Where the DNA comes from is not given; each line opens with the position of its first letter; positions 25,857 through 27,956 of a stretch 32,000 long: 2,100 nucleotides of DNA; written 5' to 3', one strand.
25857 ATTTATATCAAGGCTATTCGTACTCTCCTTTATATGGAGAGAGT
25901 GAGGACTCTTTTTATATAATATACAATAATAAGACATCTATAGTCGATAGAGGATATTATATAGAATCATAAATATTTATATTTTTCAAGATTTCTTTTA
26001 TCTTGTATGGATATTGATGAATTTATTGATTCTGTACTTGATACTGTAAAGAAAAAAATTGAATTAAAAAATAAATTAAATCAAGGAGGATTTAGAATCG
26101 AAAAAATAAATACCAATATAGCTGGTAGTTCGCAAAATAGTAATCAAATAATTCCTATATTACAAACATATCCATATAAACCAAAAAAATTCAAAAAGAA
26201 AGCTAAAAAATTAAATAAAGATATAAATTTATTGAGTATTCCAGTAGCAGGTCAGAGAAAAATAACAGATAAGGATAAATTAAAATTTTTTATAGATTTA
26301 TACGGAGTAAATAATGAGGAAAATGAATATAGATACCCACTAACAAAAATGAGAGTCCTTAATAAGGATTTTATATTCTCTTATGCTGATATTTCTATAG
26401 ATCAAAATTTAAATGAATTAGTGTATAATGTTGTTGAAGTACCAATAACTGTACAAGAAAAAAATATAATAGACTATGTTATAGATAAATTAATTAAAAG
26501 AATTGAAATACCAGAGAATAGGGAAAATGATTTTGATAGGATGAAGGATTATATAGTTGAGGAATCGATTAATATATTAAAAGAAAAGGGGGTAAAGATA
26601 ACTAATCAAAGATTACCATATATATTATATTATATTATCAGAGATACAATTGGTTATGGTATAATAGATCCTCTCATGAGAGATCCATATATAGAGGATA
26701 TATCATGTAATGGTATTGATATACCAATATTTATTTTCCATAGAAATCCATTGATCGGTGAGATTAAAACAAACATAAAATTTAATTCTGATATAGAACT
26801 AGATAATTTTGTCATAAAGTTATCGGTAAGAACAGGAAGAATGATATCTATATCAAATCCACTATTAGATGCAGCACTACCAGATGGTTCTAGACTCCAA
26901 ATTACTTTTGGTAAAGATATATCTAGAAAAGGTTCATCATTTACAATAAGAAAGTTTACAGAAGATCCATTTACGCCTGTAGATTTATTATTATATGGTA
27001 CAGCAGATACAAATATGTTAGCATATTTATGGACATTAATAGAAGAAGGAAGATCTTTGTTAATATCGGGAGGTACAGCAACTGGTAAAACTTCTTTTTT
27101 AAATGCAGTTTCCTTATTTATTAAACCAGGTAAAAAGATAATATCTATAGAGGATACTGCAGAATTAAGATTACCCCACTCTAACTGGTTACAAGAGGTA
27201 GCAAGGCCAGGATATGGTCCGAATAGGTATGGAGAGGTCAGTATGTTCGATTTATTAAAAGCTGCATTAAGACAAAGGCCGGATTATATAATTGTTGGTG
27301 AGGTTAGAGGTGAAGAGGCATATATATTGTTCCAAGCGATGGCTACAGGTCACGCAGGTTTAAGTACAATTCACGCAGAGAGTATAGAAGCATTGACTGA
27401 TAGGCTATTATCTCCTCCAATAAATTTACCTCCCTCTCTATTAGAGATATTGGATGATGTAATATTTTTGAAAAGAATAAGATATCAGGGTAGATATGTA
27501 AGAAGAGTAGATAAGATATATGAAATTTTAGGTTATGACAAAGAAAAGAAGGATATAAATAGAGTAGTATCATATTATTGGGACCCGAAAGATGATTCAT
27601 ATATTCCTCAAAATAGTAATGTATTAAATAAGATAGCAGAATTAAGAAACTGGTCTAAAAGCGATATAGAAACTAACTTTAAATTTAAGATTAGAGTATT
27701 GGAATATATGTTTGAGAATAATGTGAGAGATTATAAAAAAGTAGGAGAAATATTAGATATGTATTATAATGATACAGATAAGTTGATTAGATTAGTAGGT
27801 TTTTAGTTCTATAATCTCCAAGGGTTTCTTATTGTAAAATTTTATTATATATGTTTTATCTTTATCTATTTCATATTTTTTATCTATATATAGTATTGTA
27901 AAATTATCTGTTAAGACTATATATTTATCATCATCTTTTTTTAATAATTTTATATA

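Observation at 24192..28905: Orphan type-IV-pilus-like module with no platform protein or prepilin peptidase in sight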

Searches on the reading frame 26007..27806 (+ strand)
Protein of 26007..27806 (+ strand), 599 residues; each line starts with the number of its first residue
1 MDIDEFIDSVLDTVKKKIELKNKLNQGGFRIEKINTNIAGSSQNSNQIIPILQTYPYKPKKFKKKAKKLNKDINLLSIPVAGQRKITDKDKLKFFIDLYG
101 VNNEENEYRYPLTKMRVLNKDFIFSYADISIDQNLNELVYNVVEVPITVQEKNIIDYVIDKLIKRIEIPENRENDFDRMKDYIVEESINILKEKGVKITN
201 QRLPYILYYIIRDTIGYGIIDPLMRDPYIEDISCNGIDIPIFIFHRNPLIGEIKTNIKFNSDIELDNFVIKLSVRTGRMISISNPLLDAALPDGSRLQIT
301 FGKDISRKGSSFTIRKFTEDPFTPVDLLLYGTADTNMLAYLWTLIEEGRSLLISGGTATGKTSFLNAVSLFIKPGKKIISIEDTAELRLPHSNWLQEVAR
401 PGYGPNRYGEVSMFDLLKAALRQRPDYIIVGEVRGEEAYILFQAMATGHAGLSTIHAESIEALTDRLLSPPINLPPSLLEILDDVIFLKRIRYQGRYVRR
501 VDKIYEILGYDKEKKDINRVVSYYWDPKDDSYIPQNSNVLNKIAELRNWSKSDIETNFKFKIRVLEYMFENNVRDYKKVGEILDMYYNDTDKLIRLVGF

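Call 4: search_protein_families(library=pfam, proteins=[window:26007-27806:+], max_evalue=1)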
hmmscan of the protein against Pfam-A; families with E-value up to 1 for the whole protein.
window:26007-27806:+ (599 aa): 5 families
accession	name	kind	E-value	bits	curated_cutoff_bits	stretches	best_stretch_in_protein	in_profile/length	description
PF00437.27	T2SSE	-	4.7e-36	124.7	24.9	1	254-468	35-256/370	Type II/IV secretion system protein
PF23989.1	PilB3_C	-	3.9e-05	24.2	27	1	530-597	3-70/83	PilB3-like, C-terminal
PF13555.12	AAA_29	-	0.051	13.8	27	1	346-377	21-51/61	P-loop containing region of AAA domain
PF12775.13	AAA_7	-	0.067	13.2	25.8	1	323-368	7-53/181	P-loop containing dynein motor region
PF00270.35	DEAD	-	0.12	12.5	26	1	342-401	8-71/167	DEAD/DEAH box helicase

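Call 5: search_protein_families(library=ncbifam, proteins=[window:26007-27806:+], max_evalue=1)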
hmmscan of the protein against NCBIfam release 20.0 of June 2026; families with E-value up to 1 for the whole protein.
window:26007-27806:+ (599 aa): 21 families
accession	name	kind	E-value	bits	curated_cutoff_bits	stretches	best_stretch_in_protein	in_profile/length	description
NF058587.1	archaellum_moto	equivalog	1.9e-128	429.5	550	1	95-588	41-519/527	archaellum flagellar ATPase motor FlaI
NF053672.1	bindosome_BasE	exception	5.6e-69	233.2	1000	1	136-591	59-512/512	bindosome assembly system ATPase subunit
TIGR03819.1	heli_sec_ATPase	hypoth_equivalog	2.1e-45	155.4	373.15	1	193-467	28-297/340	TadA family conjugal transfer-associated ATPase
TIGR02788.1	VirB11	equivalog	7.5e-37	127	249.95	2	335-467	131-262/308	P-type DNA transfer ATPase VirB11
NF010475.0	PRK13900.1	equivalog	1e-31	110.3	389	1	274-501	65-322/333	type IV secretion system ATPase VirB11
TIGR02782.1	TrbB_P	equivalog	2.1e-29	102.8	304.55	1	275-509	64-295/303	P-type conjugative transfer ATPase TrbB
NF010469.0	PRK13894.1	subfamily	4.6e-28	98.5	508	1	276-514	78-314/320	conjugal transfer ATPase TrbB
NF010425.0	PRK13851.1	equivalog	8.1e-20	71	461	2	335-459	149-273/344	type IV secretion system protein VirB11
NF010407.0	PRK13833.1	subfamily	1.2e-18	67.6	499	1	310-467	106-259/323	conjugal transfer protein TrbB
NF041000.1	ATPase_ComGA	equivalog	2e-18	66.4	300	1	351-469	131-244/267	competence type IV pilus ATPase ComGA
TIGR02538.1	type_IV_pilB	equivalog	1.4e-12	47.1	675.65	1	348-468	316-430/564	type IV-A pilus assembly ATPase PilB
TIGR02533.1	type_II_gspE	equivalog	2.4e-12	46.3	630.25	1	337-467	231-356/486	type II secretion system ATPase GspE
NF007755.0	PRK10436.1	equivalog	2.4e-12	46.3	617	1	342-462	213-327/465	type II secretion system protein GspE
TIGR01420.1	pilT_fam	subfamily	5.6e-12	45.5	319.1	1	341-468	114-240/343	PilT/PilU family type 4a pilus ATPase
TIGR02525.1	plasmid_TraJ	equivalog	5.2e-10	38.8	368.3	1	352-468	153-270/372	plasmid transfer ATPase TraJ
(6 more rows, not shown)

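Call 6: find_encoding_contigs(protein=window:26007-27806:+, flank=10000, max_places=6)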
Protein window:26007-27806:+ (599 aa): 1 contig read that carries it; 1 place shown.
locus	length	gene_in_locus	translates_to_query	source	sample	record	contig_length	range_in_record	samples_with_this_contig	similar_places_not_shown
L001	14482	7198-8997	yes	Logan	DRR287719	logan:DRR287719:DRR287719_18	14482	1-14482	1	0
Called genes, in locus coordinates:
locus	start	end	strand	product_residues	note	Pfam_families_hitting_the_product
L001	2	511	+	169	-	?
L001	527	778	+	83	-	-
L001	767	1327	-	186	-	PF09721:Exosortase_EpsH (weak)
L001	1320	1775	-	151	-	PF14810:TGT_C2, PF01472:PUA, PF03657:UPF0113 (weak)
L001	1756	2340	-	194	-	-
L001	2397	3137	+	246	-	PF01022:HTH_5 (weak), PF13412:HTH_24 (weak)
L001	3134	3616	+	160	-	PF00004:AAA (weak), PF01443:Viral_helicase1 (faint), PF08433:KTI12 (weak), PF13238:AAA_18, PF13671:AAA_33 (faint), PF01202:SKI (faint), PF13207:AAA_17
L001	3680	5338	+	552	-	PF00118:Cpn60_TCP1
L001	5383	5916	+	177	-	-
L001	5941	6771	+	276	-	-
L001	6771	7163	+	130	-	-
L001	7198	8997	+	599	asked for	PF00437:T2SSE, PF27713:UCP018868 (weak)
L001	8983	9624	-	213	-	-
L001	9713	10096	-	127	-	-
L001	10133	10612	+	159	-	PF01877:RNA_binding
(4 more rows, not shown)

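Call 7: find_homologous_proteins(query=window:26007-27806:+, max_evalue=1e-20)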
Query window:26007-27806:+ (599 aa): 7918 proteins with E <= 1e-20 among 8000 candidates; the best 120 are listed.
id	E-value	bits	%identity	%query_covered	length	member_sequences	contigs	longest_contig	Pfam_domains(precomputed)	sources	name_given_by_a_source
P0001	0.0e+0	1328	100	100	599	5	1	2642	PF00437.27,PF27713.1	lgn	-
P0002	1.0e-284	964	71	100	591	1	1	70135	PF00437.27,PF27713.1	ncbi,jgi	ncbi:MAG: type II/IV secretion system ATPase subunit [Nanopusillaceae archaeon]|jgi:flagellar protei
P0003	1.3e-281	953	71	100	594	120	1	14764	PF00437.27,PF27713.1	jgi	-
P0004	4.2e-272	922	70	100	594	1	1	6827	PF00437.27,PF27713.1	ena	-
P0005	9.3e-247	838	68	87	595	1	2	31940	PF23989.1,PF00437.27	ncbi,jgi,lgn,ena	-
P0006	1.2e-223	762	58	100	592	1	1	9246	PF23989.1,PF00437.27,PF27713.1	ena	-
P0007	1.5e-223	762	58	100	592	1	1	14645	PF23989.1,PF00437.27,PF27713.1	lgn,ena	-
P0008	4.8e-216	737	62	88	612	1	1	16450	PF00437.27,PF27713.1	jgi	-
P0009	4.3e-215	734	63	86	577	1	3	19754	PF23989.1,PF00437.27,PF27713.1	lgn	-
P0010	1.9e-214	732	62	86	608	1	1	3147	PF00437.27,PF27713.1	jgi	-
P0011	9.9e-214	729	62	86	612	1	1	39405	PF00437.27,PF27713.1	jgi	-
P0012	2.8e-213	728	62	88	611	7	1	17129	PF00437.27,PF27713.1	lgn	-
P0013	1.0e-212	726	60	87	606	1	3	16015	PF00437.27,PF27713.1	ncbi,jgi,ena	jgi:flagellar protein FlaI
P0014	1.3e-212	726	61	88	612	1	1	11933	PF00437.27,PF27713.1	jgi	-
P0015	3.5e-212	724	62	88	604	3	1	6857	PF00437.27,PF27713.1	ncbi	ncbi:MAG: type II/IV secretion system ATPase subunit [Nanopusillaceae archaeon]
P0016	1.0e-211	723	55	100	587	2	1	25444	PF00437.27,PF27713.1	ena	-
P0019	3.1e-205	701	59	86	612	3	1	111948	PF00437.27,PF27713.1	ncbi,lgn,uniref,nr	ncbi:MAG: type IV secretion system protein VirB11 [Candidatus Nanoclepta minutus]|uniref:Type IV sec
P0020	3.8e-193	661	50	99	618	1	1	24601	PF23989.1,PF00437.27,PF27713.1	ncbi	-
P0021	9.6e-173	594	54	82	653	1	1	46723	PF23989.1,PF00437.27,PF27713.1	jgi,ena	-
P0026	1.4e-165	570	50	91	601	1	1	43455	PF00437.27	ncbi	-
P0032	2.0e-158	547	49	90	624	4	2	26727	PF23989.1,PF00437.27,PF27713.1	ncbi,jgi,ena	-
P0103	4.7e-147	509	46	90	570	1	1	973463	PF23989.1,PF00437.27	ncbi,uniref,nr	ncbi:type II/IV secretion system ATPase subunit [Candidatus Nanohalobium constans]|uniref:Archaeal f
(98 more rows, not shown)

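Call 8: find_encoding_contigs(protein=P0002, flank=10000, max_places=2)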
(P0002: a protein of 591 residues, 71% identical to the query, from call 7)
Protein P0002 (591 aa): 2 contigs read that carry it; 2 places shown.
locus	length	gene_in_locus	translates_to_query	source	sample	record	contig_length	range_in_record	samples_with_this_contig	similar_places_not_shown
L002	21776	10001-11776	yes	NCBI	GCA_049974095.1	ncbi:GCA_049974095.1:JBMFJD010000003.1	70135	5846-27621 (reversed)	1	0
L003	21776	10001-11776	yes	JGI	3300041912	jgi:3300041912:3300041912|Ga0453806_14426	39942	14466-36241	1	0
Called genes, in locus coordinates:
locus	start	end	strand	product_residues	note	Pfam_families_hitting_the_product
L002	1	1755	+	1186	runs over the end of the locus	PF03833:PolC_DP2_N, PF24844:PolC_DP2_central, PF24846:PolC_DP2_cat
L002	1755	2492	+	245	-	PF00590:TP_methylase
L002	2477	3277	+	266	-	PF01944:SpoIIM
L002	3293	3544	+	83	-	-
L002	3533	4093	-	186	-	PF09721:Exosortase_EpsH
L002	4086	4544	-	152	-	PF14810:TGT_C2, PF01472:PUA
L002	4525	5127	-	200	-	-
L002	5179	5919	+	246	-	PF01022:HTH_5 (faint), PF13412:HTH_24 (weak)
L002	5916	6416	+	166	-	PF08433:KTI12 (weak), PF13207:AAA_17, PF13238:AAA_18, PF13671:AAA_33 (faint), PF01202:SKI (faint)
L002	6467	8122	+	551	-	PF00118:Cpn60_TCP1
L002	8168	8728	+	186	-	PF27954:CCDC192 (faint)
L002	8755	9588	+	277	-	-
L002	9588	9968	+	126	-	-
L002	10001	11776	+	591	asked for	PF00437:T2SSE, PF27713:UCP018868 (weak)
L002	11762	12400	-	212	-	-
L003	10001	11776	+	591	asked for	PF00437:T2SSE, PF27713:UCP018868 (weak)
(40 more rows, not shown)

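Call 9: find_encoding_contigs(protein=P0019, flank=10000, max_places=2)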
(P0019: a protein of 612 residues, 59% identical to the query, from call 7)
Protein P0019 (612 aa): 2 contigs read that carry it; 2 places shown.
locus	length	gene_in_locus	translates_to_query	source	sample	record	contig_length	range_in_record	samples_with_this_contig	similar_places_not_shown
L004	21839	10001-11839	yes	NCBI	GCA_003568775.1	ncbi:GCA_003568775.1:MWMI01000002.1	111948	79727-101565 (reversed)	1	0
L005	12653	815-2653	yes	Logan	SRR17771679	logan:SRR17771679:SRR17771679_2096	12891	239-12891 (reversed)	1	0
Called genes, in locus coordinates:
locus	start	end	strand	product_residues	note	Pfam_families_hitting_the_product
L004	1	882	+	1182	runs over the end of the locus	PF03833:PolC_DP2_N, PF24844:PolC_DP2_central, PF24846:PolC_DP2_cat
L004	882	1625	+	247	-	PF00590:TP_methylase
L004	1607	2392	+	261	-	PF01944:SpoIIM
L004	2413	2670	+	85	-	-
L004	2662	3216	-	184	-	PF09721:Exosortase_EpsH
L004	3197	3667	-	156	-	PF14810:TGT_C2, PF01472:PUA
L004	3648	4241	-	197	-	-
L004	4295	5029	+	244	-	PF01022:HTH_5 (weak), PF08279:HTH_11 (faint), PF13412:HTH_24 (weak)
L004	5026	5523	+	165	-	PF07728:AAA_5 (weak), PF13173:AAA_14 (faint), PF13207:AAA_17 (faint), PF13238:AAA_18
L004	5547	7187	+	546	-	PF00118:Cpn60_TCP1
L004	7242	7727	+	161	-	-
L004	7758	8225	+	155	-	-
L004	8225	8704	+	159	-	-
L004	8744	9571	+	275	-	-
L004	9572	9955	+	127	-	-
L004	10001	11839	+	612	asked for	PF00437:T2SSE, PF27713:UCP018868 (weak)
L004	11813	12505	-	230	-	-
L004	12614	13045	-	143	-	-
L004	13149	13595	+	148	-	PF01877:RNA_binding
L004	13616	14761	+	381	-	PF00149:Metallophos, PF12850:Metallophos_2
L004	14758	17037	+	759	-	PF02463:SMC_N, PF13175:AAA_15 (weak), PF13476:AAA_23, PF13514:AAA_27 (weak), PF13304:AAA_21 (faint), PF04423:Rad50_zn_hook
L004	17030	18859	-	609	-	PF04851:ResIII (weak), PF13307:Helicase_C_2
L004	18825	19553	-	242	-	PF00588:SpoU_methylase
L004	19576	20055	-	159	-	PF09335:VTT_dom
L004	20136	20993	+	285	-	PF02734:Dak2, PF21645:FakA-like_M (weak)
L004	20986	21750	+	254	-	PF02645:DegV, PF13684:FakA-like_C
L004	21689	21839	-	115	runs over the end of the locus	-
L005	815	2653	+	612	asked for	PF00437:T2SSE, PF27713:UCP018868 (weak)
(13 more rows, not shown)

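Call 17: search_solved_structures(query=window:26007-27806:+, max_evalue=1e-10)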
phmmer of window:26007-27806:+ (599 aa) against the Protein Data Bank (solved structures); distinct sequences matched with E-value up to 1e-10: 9.
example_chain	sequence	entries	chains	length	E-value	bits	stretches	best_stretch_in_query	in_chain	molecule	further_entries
2oap_1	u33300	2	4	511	2.1e-116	393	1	137-591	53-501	Type II secretion system protein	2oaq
4ii7_A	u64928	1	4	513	3.5e-89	303.1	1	121-579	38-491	FlaI ATPase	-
4ihq_A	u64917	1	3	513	2e-88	300.5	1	121-579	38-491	FlaI ATPase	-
8rkd_E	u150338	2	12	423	4.3e-46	160.8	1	162-510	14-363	Pilus assembly ATPase CpaF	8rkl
8rjf_A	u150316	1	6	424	4.3e-46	160.8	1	162-510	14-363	Pilus assembly ATPase CpaF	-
9e24_A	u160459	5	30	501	7e-46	160.1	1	162-510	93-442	CpaF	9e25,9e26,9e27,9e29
6bge_A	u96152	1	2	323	2.2e-20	75.9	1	281-467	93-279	VirB11-like protein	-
1g6o_A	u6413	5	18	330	2.3e-20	75.9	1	281-467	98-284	CAG-ALPHA | virB11 homolog | Cag-alfa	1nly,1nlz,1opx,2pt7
2gza_A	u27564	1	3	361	1.4e-15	60.1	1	322-467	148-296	Type IV secretion system protein VirB11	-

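Call 18: find_encoding_contigs(protein=P0103, flank=10000, max_places=1)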
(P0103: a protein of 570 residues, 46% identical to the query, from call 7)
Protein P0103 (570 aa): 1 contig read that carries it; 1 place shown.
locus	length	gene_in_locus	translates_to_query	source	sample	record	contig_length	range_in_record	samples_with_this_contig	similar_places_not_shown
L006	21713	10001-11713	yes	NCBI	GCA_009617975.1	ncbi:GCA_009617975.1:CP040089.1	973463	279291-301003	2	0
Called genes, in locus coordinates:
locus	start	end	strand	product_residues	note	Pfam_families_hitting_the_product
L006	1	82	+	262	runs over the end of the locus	-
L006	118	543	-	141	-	-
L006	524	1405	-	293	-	-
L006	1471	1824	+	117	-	-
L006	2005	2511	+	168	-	PF00924:MS_channel_2nd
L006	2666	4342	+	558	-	PF00749:tRNA-synt_1c, PF03950:tRNA-synt_1c_C, PF20974:tRNA-synt_1c_C2 (weak)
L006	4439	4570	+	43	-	-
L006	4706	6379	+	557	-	PF00118:Cpn60_TCP1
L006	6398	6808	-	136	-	-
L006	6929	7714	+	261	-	-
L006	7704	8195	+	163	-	-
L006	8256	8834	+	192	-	-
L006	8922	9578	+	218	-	-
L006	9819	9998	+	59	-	-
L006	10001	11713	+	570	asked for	PF00437:T2SSE, PF23989:PilB3_C (weak)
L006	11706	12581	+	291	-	PF00482:T2SSF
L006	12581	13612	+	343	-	PF00482:T2SSF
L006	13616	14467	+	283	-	-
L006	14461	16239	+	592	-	-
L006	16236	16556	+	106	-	-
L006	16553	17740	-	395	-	PF05496:RuvB_N (weak), PF05673:DUF815 (weak), PF13191:AAA_16 (weak), PF00004:AAA, PF13173:AAA_14 (weak), PF13401:AAA_22 (faint), PF22608:DNAX_ATPase_lid, PF08519:RFC1 (weak)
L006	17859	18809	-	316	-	PF03215:Rad17 (faint), PF05496:RuvB_N, PF25199:nSTAND_NTPase5 (weak), PF00004:AAA, PF13173:AAA_14 (weak), PF13177:DNA_pol3_delta2, PF25361:AAA_lid_RFC1 (weak), PF08542:Rep_fac_C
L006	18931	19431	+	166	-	PF13207:AAA_17 (faint), PF13238:AAA_18, PF13521:AAA_28 (weak)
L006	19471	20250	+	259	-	-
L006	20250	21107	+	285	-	-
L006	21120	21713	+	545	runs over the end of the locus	-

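Call 19: find_encoding_contigs(protein=P0016, flank=10000, max_places=1)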
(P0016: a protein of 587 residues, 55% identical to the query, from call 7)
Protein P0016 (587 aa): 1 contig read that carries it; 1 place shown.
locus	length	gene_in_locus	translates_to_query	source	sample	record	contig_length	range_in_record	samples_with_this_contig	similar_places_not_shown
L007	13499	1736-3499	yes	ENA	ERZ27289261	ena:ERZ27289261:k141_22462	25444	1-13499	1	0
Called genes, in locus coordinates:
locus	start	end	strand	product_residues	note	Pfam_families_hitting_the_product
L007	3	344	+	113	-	?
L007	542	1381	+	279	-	-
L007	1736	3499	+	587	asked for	PF00437:T2SSE, PF27713:UCP018868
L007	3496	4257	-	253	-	-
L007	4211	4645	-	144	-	-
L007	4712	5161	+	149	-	PF01877:RNA_binding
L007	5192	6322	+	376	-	PF00149:Metallophos, PF12850:Metallophos_2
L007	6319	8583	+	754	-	PF02463:SMC_N, PF13175:AAA_15 (weak), PF02463:SMC_N (weak), PF04423:Rad50_zn_hook (weak), PF13304:AAA_21 (weak)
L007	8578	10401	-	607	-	PF00270:DEAD (faint), PF04851:ResIII, PF20720:nSTAND3 (faint), PF06733:DEAD_2 (weak), PF13307:Helicase_C_2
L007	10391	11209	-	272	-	-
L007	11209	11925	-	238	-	PF00588:SpoU_methylase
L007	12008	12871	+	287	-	PF05569:Peptidase_M56 (faint), PF01435:Peptidase_M48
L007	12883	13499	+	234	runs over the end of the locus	PF00005:ABC_tran, PF02463:SMC_N, PF03266:NTPase_1 (faint), PF13304:AAA_21 (weak)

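Call 20: find_encoding_contigs(protein=P0020, flank=10000, max_places=1)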
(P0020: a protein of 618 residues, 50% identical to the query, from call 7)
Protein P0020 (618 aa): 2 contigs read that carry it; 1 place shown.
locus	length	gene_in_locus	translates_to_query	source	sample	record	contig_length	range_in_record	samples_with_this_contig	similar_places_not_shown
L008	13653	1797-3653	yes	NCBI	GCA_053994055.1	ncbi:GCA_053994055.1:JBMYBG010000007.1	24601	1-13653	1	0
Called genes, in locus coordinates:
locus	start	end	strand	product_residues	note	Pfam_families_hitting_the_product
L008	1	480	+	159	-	?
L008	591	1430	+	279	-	-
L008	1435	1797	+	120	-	-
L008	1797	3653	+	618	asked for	PF00437:T2SSE, PF27713:UCP018868 (weak), PF23989:PilB3_C (weak)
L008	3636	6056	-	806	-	PF03104:DNA_pol_B_exo1, PF13482:RNase_H_2 (weak), PF10108:DNA_pol_B_exo2, PF00136:DNA_pol_B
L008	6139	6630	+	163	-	-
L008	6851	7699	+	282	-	PF07091:FmrO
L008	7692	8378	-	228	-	PF22199:FKBP26_IF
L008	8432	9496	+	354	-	PF00091:Tubulin, PF12327:FtsZ_C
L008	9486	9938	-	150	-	PF03439:Spt5-NGN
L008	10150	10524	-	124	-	-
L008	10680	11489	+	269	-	-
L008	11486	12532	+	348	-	PF26356:Pelota_N, PF03464:eRF1_2 (faint), PF03465:eRF1_3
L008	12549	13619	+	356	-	-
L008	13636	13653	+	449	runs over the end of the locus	-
